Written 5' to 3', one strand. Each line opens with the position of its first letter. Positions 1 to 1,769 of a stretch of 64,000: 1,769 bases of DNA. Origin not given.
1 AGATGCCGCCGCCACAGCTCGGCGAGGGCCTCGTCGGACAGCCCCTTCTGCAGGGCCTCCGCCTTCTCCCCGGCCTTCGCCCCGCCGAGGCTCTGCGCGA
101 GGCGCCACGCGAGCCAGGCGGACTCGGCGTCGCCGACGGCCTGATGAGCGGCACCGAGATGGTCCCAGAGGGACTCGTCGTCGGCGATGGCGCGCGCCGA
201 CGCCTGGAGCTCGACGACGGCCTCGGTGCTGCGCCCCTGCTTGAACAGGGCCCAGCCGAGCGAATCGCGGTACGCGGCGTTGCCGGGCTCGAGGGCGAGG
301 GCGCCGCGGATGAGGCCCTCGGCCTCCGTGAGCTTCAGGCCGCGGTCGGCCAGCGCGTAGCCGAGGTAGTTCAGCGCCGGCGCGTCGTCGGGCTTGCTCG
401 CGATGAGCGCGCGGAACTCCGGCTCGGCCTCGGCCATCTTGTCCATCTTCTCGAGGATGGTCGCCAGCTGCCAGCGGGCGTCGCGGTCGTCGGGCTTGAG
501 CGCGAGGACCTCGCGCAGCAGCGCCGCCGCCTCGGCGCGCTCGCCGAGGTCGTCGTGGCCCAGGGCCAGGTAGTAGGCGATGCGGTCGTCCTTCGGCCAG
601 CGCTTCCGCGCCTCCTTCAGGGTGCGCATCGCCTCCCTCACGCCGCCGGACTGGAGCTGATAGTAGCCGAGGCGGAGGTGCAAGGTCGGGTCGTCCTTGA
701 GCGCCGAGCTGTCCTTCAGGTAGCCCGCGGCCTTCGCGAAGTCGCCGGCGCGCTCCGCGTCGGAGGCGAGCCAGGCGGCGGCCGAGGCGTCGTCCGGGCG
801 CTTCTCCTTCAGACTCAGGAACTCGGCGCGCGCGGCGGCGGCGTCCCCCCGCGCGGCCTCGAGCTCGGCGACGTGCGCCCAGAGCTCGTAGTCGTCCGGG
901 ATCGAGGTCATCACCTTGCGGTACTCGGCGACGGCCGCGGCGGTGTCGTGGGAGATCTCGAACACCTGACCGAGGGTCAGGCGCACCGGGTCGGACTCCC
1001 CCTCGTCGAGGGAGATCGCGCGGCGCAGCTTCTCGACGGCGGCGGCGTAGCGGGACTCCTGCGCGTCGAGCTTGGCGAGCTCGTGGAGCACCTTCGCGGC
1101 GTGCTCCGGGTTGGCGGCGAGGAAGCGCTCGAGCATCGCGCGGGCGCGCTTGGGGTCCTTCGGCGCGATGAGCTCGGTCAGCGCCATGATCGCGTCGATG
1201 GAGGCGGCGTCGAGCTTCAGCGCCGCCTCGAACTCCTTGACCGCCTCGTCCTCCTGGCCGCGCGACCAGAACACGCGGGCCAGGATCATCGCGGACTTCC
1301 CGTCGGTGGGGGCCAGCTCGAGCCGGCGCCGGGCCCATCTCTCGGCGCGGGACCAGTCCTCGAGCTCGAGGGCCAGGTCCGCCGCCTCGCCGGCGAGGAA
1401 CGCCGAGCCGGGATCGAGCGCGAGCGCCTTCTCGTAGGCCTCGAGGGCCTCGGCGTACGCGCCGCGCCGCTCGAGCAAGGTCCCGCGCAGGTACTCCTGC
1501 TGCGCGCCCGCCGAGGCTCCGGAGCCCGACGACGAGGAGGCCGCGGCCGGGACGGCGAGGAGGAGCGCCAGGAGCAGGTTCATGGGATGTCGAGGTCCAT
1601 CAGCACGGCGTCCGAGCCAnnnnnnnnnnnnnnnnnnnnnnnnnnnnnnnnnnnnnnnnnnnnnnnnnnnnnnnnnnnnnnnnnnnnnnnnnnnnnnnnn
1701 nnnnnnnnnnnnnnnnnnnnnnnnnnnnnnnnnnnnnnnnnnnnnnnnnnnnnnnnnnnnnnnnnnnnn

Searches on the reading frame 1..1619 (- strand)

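Call 8: search_protein_families(library=pfam, proteins=[window:1-1619:-], max_evalue=0.01)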
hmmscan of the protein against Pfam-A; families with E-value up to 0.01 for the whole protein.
window:1-1619:- (539 aa): 25 families
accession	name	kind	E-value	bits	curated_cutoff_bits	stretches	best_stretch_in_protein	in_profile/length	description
PF14559.12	TPR_19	-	1.1e-31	109.4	25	5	359-416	5-61/68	Tetratricopeptide repeat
PF13428.12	TPR_14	-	1.9e-26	90.3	23.5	3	44-81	6-43/44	Tetratricopeptide repeat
PF13432.12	TPR_16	-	4.1e-22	78.7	32.7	6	352-413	4-65/65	Tetratricopeptide repeat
PF13181.12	TPR_8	-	4.3e-18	64.3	25.7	0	43-70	5-32/34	Tetratricopeptide repeat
PF07719.23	TPR_2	-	1.1e-17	63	27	1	43-71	5-33/34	Tetratricopeptide repeat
PF13414.12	TPR_11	-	6.4e-16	58.2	26.8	1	52-70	7-25/42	TPR repeat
PF00515.34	TPR_1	-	2.2e-13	49.8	27.8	1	42-71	4-33/34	Tetratricopeptide repeat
PF23914.1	TPR_CcmH_CycH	-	1.8e-12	47.8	42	1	97-200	40-146/158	Cytochrome c-type biogenesis protein H TPR domain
PF12895.13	ANAPC3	-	7e-12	45.9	27.2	0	342-399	20-76/82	Anaphase-promoting complex, cyclosome, subunit 3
PF13176.12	TPR_7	-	1.3e-11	44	27.9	0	47-71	7-33/36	Tetratricopeptide repeat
PF13429.12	TPR_15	-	1.7e-11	44.5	26.2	1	432-505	164-237/280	Tetratricopeptide repeat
PF13431.12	TPR_17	-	2.3e-11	43.5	24.4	0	440-468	5-33/34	Tetratricopeptide repeat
PF24575.1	TPR_Slam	-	6.9e-10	39.7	35.2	1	307-402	8-104/104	Surface lipoprotein assembly modifier, N-terminal TPR repeats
PF13174.12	TPR_6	-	2.2e-09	37.8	26.3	0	43-72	4-33/33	Tetratricopeptide repeat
PF13424.12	TPR_12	-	2.3e-09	37.7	30.1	0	45-103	9-75/77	Tetratricopeptide repeat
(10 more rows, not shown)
